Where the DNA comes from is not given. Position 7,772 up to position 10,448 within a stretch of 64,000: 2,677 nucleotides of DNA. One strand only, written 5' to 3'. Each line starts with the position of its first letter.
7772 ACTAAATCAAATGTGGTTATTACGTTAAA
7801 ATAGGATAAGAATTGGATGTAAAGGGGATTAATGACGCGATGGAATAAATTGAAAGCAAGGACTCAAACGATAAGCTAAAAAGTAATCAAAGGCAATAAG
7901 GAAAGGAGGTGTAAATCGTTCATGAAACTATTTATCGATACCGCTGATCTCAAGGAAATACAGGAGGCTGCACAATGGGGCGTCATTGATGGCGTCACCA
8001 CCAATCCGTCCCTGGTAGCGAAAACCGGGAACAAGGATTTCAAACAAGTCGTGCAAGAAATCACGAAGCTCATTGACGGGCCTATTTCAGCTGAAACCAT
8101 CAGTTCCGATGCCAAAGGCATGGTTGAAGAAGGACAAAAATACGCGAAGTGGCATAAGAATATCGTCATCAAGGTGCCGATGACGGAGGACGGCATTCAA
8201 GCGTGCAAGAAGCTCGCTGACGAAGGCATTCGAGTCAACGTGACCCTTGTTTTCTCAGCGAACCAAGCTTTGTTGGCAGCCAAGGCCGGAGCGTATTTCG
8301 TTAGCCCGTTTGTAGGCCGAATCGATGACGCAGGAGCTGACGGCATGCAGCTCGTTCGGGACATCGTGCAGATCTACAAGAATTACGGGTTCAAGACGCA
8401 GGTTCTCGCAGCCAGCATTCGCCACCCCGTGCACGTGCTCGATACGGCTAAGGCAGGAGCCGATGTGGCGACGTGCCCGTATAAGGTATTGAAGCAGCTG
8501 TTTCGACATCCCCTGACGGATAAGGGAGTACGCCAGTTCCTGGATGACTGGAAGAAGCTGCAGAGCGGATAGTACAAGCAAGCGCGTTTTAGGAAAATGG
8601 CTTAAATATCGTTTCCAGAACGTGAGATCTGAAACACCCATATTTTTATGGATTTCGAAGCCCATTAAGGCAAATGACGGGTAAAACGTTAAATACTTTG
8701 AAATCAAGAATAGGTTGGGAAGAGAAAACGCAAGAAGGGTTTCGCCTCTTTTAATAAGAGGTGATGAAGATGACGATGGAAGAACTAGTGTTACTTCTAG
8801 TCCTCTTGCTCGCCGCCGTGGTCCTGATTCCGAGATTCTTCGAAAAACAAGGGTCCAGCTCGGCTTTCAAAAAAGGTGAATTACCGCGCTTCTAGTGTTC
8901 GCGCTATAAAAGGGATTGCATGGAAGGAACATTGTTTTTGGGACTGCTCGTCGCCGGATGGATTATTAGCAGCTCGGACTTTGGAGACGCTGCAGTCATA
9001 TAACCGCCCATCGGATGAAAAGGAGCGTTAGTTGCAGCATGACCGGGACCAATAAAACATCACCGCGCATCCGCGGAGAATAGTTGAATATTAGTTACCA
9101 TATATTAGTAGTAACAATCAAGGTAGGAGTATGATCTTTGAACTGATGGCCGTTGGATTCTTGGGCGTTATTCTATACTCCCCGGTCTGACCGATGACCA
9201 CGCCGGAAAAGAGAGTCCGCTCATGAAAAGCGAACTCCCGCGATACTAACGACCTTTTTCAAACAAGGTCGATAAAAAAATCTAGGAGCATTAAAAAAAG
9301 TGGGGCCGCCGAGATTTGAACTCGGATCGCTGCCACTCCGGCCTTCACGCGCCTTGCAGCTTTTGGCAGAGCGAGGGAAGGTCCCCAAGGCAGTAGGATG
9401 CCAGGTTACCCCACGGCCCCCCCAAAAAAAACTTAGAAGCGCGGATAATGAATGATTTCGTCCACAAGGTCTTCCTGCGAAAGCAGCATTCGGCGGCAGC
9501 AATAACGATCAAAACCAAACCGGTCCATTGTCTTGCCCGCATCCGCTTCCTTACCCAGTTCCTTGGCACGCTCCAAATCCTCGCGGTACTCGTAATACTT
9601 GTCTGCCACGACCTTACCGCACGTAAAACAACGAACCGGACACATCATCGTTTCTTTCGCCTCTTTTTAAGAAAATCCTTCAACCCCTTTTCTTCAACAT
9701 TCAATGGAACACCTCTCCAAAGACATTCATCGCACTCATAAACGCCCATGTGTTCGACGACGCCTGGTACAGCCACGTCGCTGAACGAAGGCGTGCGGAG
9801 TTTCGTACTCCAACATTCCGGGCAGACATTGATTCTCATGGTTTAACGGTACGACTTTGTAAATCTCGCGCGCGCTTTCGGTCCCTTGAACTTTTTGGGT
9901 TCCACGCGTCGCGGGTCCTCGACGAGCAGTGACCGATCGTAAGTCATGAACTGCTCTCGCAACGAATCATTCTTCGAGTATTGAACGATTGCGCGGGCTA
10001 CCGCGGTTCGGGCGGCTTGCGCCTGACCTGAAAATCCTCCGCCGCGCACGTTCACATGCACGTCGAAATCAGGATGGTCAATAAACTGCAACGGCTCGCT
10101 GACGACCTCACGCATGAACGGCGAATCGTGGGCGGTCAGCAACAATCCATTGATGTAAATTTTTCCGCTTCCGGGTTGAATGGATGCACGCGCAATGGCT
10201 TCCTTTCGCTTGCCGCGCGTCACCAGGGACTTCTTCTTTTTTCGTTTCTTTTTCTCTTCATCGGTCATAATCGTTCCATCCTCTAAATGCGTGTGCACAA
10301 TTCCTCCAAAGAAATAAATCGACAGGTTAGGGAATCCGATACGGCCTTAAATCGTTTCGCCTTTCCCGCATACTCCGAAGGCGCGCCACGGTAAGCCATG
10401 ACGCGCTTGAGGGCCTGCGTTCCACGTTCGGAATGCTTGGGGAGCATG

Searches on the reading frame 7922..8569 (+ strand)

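Call 47: search_protein_families(library=pfam, proteins=[window:7922-8569:+], max_evalue=0.001)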
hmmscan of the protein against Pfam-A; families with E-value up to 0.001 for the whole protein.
window:7922-8569:+ (216 aa): 1 family
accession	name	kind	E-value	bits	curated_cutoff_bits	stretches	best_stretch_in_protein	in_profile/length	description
PF00923.25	TAL_FSA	-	3.9e-71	240.1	27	1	3-214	1-282/285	Transaldolase/Fructose-6-phosphate aldolase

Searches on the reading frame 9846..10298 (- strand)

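Call 47: search_protein_families(library=pfam, proteins=[window:9846-10298:-], max_evalue=0.001)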
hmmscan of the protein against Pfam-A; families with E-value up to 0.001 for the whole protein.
window:9846-10298:- (151 aa): 1 family
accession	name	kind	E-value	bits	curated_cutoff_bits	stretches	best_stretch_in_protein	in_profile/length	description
PF00380.25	Ribosomal_S9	-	2.2e-38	131.9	22.5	1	29-151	1-121/121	Ribosomal protein S9/S16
